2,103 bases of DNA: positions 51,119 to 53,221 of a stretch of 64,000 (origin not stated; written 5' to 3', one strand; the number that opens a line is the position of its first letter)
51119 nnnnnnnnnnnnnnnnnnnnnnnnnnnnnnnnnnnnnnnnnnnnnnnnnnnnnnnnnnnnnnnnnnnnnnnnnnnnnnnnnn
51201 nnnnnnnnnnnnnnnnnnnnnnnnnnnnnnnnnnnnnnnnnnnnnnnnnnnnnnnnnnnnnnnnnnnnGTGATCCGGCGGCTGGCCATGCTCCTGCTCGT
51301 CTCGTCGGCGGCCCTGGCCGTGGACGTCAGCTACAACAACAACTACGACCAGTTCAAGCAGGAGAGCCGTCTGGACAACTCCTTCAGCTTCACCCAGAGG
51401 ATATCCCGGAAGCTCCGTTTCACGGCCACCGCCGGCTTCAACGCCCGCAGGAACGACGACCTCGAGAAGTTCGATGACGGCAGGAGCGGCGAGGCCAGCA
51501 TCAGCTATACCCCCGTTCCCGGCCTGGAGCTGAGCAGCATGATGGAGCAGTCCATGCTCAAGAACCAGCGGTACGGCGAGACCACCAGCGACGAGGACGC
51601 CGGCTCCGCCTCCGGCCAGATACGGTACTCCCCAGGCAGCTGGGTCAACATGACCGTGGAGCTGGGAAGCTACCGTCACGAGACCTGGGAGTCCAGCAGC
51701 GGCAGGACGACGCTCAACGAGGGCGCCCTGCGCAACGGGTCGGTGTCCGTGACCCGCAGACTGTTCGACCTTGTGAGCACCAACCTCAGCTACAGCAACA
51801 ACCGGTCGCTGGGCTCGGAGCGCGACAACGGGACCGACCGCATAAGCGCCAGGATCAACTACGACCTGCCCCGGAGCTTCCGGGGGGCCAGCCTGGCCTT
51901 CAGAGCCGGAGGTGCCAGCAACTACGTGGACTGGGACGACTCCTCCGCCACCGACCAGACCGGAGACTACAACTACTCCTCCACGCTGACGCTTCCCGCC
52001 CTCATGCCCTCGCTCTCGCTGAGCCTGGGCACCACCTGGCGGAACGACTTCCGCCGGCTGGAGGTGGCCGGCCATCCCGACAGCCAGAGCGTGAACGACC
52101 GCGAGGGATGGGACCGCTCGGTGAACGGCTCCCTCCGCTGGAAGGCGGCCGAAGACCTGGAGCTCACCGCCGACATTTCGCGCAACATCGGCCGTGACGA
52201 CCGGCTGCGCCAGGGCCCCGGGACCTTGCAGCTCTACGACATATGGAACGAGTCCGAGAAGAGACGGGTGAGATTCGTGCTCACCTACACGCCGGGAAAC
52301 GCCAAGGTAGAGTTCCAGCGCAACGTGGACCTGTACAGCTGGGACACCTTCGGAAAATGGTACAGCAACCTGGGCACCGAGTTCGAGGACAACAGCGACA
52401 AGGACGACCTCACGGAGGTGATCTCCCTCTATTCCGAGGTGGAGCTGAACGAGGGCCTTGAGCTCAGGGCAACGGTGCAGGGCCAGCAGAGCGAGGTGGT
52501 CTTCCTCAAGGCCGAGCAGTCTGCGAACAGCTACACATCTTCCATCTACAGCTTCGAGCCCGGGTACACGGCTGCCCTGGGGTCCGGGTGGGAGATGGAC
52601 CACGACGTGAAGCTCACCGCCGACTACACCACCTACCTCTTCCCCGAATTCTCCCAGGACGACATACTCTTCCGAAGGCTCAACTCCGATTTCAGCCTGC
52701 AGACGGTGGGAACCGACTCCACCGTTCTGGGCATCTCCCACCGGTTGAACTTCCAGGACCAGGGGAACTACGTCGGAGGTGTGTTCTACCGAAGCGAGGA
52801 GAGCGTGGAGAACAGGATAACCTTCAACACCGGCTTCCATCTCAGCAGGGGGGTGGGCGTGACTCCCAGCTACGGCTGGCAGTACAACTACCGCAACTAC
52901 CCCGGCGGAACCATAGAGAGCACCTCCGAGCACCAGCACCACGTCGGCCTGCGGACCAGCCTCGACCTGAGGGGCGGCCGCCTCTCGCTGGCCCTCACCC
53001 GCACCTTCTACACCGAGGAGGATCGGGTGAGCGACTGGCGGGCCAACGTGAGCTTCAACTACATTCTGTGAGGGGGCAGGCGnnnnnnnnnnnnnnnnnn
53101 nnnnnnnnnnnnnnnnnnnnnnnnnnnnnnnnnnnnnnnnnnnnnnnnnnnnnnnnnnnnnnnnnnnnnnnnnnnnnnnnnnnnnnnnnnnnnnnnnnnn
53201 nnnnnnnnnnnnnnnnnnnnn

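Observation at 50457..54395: rsmA-OMP-lipoprotein-methyltransferase module with stop/start overlaps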

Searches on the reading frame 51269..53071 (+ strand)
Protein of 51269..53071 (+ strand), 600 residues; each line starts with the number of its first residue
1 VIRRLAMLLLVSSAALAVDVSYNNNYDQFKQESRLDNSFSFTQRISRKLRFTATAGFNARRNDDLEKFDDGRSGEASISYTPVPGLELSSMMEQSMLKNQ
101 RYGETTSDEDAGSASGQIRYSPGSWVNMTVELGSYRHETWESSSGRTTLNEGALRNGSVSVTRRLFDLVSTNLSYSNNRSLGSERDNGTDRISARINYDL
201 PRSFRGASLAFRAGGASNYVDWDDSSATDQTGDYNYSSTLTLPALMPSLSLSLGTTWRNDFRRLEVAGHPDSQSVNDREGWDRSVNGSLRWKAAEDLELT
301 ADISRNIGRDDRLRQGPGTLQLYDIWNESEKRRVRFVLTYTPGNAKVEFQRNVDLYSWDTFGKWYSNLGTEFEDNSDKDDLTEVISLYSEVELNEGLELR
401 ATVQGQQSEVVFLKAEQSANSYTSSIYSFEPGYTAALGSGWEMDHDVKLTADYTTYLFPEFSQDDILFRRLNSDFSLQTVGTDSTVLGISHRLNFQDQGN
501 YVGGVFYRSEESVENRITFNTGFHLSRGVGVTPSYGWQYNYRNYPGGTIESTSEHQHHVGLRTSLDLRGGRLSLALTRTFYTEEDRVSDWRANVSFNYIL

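Call 4: search_protein_families(library=pfam, proteins=[window:51269-53071:+], max_evalue=0.1)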
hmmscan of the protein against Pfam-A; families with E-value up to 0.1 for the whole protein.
window:51269-53071:+ (600 aa): 0 families

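Call 5: find_homologous_proteins(query=window:51269-53071:+)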
Query window:51269-53071:+ (600 aa): 15 proteins with E <= 0.001 among 8000 candidates.
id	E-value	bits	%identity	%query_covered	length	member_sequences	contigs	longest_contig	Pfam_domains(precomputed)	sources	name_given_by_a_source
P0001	0.0e+0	1344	100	100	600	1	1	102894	-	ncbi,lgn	-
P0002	0.0e+0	1183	86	97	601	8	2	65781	-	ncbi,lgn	ncbi:MAG: hypothetical protein R6U36_09375 [Candidatus Fermentibacteraceae bacterium]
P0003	0.0e+0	1172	84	100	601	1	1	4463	-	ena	-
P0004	0.0e+0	1157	85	97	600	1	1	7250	-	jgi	jgi:hypothetical protein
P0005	0.0e+0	1026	76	97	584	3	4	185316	-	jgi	jgi:hypothetical protein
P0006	0.0e+0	1016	73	100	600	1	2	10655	-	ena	-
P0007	0.0e+0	1012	73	100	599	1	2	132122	-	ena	-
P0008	3.0e-152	526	43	97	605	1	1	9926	-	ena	-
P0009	3.3e-149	516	43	99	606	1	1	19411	-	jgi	jgi:hypothetical protein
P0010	3.2e-141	490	41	96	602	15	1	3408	-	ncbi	ncbi:MAG: hypothetical protein WBK62_04460 [Candidatus Fermentibacter daniensis]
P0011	4.9e-135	469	40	97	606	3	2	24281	-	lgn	-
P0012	5.1e-130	453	39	99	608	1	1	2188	-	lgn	-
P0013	1.2e-125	438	37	100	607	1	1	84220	-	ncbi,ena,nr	ncbi:MAG: hypothetical protein K8R76_10100 [Candidatus Aegiribacteria sp.]|nr:hypothetical protein [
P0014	1.2e-125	438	39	98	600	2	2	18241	-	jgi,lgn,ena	-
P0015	1.6e-124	435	38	97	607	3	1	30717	-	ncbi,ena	-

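Call 6: search_protein_families(library=ncbifam, proteins=[window:51269-53071:+], max_evalue=0.1)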
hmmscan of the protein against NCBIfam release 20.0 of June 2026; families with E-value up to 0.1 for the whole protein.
window:51269-53071:+ (600 aa): 0 families

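Call 12: find_encoding_contigs(protein=P0013, flank=8000, max_places=3)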
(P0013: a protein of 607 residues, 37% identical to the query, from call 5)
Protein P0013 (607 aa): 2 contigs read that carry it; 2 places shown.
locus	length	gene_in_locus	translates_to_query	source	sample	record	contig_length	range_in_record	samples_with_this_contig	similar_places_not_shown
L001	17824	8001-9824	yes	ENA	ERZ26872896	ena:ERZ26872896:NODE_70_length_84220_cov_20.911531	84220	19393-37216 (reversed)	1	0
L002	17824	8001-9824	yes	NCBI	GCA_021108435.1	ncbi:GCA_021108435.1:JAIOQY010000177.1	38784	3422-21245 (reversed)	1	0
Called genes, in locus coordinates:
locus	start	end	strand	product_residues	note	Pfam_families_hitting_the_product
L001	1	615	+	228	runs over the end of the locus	-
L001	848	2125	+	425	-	PF05697:Trigger_N, PF05698:Trigger_C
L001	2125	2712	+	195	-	PF00574:CLP_protease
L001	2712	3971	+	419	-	PF06689:zf-C4_ClpX, PF00493:MCM (weak), PF01078:Mg_chelatase (faint), PF05496:RuvB_N (weak), PF00004:AAA, PF07724:AAA_2, PF07728:AAA_5 (faint), PF10431:ClpB_D2-small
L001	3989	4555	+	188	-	PF00009:GTP_EFTU (faint), PF02421:FeoB_N, PF03193:RsgA_GTPase (faint), PF01926:MMR_HSR1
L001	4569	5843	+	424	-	PF00709:Adenylsucc_synt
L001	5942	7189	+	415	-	PF01026:TatD_DNase, PF04055:Radical_SAM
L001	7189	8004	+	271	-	PF08241:Methyltransf_11 (faint), PF00398:RrnaAD, PF13649:Methyltransf_25 (weak)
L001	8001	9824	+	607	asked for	-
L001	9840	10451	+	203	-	-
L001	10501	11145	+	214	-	PF02390:Methyltransf_4 (weak)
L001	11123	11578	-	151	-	-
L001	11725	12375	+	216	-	PF19567:CpsB_CapC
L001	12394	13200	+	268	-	PF01370:Epimerase, PF04321:RmlD_sub_bind, PF16363:GDP_Man_Dehyd (weak)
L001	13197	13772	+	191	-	PF13580:SIS_2, PF01380:SIS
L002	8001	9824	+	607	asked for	-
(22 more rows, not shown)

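Call 13: find_encoding_contigs(protein=P0009, flank=8000, max_places=3)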
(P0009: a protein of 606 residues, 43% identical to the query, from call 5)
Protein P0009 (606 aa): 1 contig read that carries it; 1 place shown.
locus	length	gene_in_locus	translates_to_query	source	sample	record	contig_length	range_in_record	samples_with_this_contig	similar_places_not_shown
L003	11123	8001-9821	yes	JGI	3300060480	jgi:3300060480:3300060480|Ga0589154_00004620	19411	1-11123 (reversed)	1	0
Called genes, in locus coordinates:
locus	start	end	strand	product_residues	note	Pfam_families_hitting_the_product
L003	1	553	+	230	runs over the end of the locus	PF13174:TPR_6 (faint)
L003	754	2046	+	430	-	PF05697:Trigger_N, PF05698:Trigger_C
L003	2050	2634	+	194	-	PF00574:CLP_protease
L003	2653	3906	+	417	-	PF06689:zf-C4_ClpX, PF00493:MCM (weak), PF05496:RuvB_N (faint), PF01078:Mg_chelatase (faint), PF00004:AAA, PF07724:AAA_2, PF07728:AAA_5 (faint), PF10431:ClpB_D2-small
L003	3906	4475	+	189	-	PF00009:GTP_EFTU (faint), PF02421:FeoB_N, PF03193:RsgA_GTPase (faint), PF01926:MMR_HSR1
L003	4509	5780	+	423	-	PF00709:Adenylsucc_synt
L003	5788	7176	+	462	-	PF01026:TatD_DNase, PF04055:Radical_SAM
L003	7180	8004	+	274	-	PF00398:RrnaAD, PF13649:Methyltransf_25 (weak)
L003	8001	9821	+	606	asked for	-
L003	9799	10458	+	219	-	-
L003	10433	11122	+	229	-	?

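Call 17: search_solved_structures(query=A1, max_evalue=10)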
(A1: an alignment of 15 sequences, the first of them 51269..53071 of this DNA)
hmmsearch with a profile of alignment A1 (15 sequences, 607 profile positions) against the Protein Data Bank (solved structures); distinct sequences matched with E-value up to 10: 1.
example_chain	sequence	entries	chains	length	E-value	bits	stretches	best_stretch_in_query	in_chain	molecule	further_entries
4ppu_A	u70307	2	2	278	0.66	11.6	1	380-456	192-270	Chorismate mutase 1, chloroplastic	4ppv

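Call 19: predict_structure(alignment_id=A1)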
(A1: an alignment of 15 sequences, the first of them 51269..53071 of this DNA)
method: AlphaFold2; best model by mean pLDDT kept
length: 600 residues; sequences in the alignment: 15
mean_pLDDT: 67.0   pTM: 0.55
mean pLDDT of the five models: 67.0, 61.0, 55.3, 48.3, 42.3
residues with pLDDT >= 90: 80; 70-90: 271; 50-70: 92; < 50: 157
segments of 3 or more residues with pLDDT < 50: 12-16, 449-452, 459-600
pLDDT, mean of each block of 10 residues (from residue 1): 58 53 72 78 73 80 83 81 79 83 79 78 70 78 73 76 63 74 69 77 72 84 71 90 79 92 75 81 93 88 95 86 92 94 86 94 90 85 89 74 83 71 70 60 49 53 31 31 30 33 32 32 30 35 34 31 33 33 33 29
secondary structure, 60 per line:
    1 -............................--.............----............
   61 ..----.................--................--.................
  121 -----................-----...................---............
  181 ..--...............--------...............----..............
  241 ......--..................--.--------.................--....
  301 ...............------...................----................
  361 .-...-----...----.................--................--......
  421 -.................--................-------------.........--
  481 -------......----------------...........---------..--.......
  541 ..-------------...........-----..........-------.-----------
elements in order: H2-17 E18-29 E32-44 E49-62 E67-83 E86-101 E104-120 E126-141 E147-165 E169-182 E185-199 E208-222 E227-246 E249-266 E278-294 E297-315 E322-340 E345-361 E363-365 E371-373 E378-394 E397-412 H415-420 E422-438 E441-456 E470-478 E488-493 E510-520 E534-542 E556-566 E572-581

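Call 21: search_protein_representatives(alignment_id=A1)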
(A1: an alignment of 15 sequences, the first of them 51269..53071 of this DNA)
Query: 15 sequences, 607 profile positions. Proteins with E-value up to 0.001 (for the whole library): 92; up to 1e-10: 20; up to 1e-30: 7. The best 92 are listed.
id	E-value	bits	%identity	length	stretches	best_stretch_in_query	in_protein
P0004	4.6e-296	999.7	-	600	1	3-607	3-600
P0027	5.2e-271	917.0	-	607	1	1-607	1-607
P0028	9.0e-195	665.2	-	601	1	2-607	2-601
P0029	7.7e-172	589.4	-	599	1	5-605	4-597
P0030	1.9e-151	522.1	-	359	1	244-607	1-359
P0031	9.8e-57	209.3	-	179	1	1-177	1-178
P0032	1.4e-38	149.3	-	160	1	4-157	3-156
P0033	1.7e-24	102.8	-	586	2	276-578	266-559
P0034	5.4e-20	87.9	-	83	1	1-81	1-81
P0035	1.0e-19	87.0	-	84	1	1-79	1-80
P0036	1.0e-19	87.0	-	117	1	2-104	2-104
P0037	2.7e-19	85.6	-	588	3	377-550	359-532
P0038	1.9e-17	79.5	-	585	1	20-509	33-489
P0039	1.2e-15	73.5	-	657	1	21-607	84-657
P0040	3.4e-15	72.1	-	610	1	19-546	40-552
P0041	3.2e-14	68.8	-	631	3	382-554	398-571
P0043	1.9e-12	63.0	-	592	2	380-604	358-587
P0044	8.7e-12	60.8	-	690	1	380-536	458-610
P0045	6.0e-11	58.0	-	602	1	8-606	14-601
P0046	2.9e-09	52.5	-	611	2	381-549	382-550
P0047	3.8e-09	52.1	-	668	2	379-535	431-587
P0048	4.6e-09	51.8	-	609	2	379-605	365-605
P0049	6.1e-09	51.4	-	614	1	379-586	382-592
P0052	2.2e-08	49.6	-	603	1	373-588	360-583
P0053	2.5e-08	49.4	-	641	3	376-542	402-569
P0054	3.7e-08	48.8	-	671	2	378-544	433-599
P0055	7.0e-08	47.9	-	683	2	370-548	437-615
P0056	8.7e-08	47.6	-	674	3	376-530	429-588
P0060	4.2e-07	45.3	-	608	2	381-602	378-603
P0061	4.7e-07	45.2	-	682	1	381-539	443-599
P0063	1.1e-06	44.0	-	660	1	381-509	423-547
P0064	1.1e-06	44.0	-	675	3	381-573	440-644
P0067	1.8e-06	43.3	-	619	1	26-606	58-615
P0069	2.8e-06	42.6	-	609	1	380-574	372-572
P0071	3.1e-06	42.5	-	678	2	376-519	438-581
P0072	3.2e-06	42.4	-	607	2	381-567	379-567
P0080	2.5e-05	39.5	-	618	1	338-567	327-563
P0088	6.1e-05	38.2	-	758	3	382-511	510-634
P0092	9.1e-05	37.6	-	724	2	376-507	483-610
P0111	4.3e-04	35.4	-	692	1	19-537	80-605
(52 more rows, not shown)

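Call 24: search_protein_families(library=pfam, alignment_id=A3, max_evalue=0.01)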
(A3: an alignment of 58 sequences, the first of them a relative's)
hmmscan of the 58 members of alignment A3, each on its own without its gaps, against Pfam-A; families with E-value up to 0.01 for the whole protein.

A. member 1, P0033 (586 aa): 0 families

B. families by the number of members that match (of 58 scanned): 9 families
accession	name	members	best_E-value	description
PF13505.12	OMP_b-brl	5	1.4e-07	Outer membrane protein beta-barrel domain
PF10677.15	DUF2490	3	0.00016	Protein of unknown function (DUF2490)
PF13609.12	Porin_4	2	2.2e-06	Gram-negative porin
PF19089.6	DUF5777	1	6.8e-09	Membrane bound beta barrel domain (DUF5777)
PF01389.23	OmpA_membrane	1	0.00042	OmpA-like transmembrane domain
PF16946.11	Porin_OmpG_1_2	1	0.00074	OMPG-porin 1 family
PF10082.15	BBP2_2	1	0.0021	Putative beta-barrel porin 2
PF13557.12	Phenol_MetA_deg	1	0.0046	Putative MetA-pathway of phenol degradation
PF00868.26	Transglut_N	1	0.0072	Transglutaminase family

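Call 25: find_encoding_contigs(protein=P0033, flank=6000, max_places=3)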
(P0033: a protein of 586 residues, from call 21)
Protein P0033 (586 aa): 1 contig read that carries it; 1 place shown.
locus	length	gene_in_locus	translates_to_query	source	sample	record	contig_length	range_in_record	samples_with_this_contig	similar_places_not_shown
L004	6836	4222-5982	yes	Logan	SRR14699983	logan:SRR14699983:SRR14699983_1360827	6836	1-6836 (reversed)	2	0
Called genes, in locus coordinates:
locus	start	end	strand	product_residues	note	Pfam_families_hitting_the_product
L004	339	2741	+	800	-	PF00133:tRNA-synt_1, PF09334:tRNA-synt_1g, PF13603:tRNA-synt_1_2, PF00133:tRNA-synt_1, PF08264:Anticodon_1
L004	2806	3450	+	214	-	PF04367:DUF502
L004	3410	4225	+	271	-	PF00571:CBS, PF03471:CorC_HlyC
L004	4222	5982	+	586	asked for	-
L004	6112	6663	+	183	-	-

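Call 28: find_encoding_contigs(protein=P0038, flank=6000, max_places=3)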
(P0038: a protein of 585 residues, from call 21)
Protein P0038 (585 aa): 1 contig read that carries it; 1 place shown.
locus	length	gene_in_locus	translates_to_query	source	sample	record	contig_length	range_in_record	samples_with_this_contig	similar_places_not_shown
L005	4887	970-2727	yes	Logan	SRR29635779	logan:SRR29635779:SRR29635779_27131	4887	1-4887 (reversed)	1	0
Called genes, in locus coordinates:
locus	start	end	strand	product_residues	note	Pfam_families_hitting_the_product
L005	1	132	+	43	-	?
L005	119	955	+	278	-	PF00398:RrnaAD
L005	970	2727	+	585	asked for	-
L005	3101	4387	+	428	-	PF13173:AAA_14, PF13635:DUF4143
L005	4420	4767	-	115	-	PF13560:HTH_31, PF12844:HTH_19, PF01381:HTH_3, PF13443:HTH_26 (weak)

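Call 29: find_encoding_contigs(protein=P0039, flank=6000, max_places=3)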
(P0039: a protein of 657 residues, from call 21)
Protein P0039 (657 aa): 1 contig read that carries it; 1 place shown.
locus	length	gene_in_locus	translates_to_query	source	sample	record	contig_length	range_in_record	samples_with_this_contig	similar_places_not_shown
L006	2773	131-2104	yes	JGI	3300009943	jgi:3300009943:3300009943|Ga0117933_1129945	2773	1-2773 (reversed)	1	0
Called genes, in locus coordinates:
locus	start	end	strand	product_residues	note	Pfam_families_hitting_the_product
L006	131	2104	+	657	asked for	-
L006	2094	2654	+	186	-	-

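Call 33: list_cluster_members(proteins=[P0033, P0037, P0038, P0039, P0040, P0041, P0043, P0044, P0045, P0047])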
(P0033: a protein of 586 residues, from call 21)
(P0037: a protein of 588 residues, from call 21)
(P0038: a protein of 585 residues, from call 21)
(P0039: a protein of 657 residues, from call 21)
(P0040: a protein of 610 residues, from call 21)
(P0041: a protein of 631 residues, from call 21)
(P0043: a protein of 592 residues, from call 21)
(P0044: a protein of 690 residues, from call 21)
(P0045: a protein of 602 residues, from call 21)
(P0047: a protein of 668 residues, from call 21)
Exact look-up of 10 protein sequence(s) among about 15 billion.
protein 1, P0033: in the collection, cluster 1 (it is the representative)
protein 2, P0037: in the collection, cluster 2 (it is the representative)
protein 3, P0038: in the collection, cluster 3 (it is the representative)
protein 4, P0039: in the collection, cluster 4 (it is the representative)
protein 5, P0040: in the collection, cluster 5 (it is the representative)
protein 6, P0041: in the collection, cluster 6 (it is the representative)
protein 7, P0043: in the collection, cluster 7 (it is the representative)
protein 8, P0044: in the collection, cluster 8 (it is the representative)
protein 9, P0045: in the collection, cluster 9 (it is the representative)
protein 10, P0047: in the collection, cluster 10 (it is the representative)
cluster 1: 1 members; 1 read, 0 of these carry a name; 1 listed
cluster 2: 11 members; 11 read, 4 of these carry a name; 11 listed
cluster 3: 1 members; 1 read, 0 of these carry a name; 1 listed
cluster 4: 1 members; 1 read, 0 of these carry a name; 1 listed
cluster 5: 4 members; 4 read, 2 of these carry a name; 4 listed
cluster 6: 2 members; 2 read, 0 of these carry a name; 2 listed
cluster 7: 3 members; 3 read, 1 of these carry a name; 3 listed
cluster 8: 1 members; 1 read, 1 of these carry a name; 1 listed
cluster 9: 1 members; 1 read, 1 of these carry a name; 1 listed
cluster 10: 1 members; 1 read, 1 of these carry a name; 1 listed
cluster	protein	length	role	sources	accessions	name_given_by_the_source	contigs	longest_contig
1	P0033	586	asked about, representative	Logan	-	-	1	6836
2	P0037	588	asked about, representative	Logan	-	-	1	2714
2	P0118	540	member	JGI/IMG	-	hypothetical protein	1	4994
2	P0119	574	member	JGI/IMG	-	hypothetical protein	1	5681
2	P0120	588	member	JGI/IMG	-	hypothetical protein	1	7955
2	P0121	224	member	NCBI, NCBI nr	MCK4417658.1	MAG: hypothetical protein KAV99_05780, partial [Candidatus Latescibacteria bacterium] | hypothetical protein [Candidatus Latescibacterota bacterium]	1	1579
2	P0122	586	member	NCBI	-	-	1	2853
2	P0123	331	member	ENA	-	-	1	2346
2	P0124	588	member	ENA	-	-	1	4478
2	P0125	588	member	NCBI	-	-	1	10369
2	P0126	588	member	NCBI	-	-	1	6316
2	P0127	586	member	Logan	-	-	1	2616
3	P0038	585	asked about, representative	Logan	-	-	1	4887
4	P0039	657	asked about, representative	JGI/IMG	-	-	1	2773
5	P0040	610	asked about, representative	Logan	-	-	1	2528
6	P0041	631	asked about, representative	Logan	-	-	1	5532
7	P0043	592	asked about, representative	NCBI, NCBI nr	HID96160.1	MAG TPA: hypothetical protein EYP53_08940 [Candidatus Latescibacteria bacterium] | hypothetical protein [Candidatus Latescibacterota bacterium]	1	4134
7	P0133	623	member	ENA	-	-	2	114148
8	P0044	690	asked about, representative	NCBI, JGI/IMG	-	hypothetical protein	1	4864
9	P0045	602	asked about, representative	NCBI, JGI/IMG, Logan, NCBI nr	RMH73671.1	MAG: hypothetical protein D6675_02025 [Gemmatimonadetes bacterium] | MAG: hypothetical protein D6675_02025 [Gemmatimonadota bacterium]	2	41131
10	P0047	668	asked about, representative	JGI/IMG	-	hypothetical protein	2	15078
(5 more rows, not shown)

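Call 45: search_protein_families(library=pfam, proteins=[L004:6112-6663:+, L006:2094-2654:+, L003:9799-10458:+], max_evalue=10)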
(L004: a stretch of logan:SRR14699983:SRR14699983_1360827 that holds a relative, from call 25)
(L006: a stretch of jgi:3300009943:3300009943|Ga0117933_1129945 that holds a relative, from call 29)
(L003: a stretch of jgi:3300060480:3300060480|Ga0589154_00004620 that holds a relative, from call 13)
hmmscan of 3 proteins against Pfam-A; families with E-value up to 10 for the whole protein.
L004:6112-6663:+ (183 aa): 1 family
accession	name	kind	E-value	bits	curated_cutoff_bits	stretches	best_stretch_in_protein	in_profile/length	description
PF13474.12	SnoaL_3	-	0.065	14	22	1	49-163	6-112/121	SnoaL-like domain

L006:2094-2654:+ (186 aa): 0 families

L003:9799-10458:+ (219 aa): 0 families
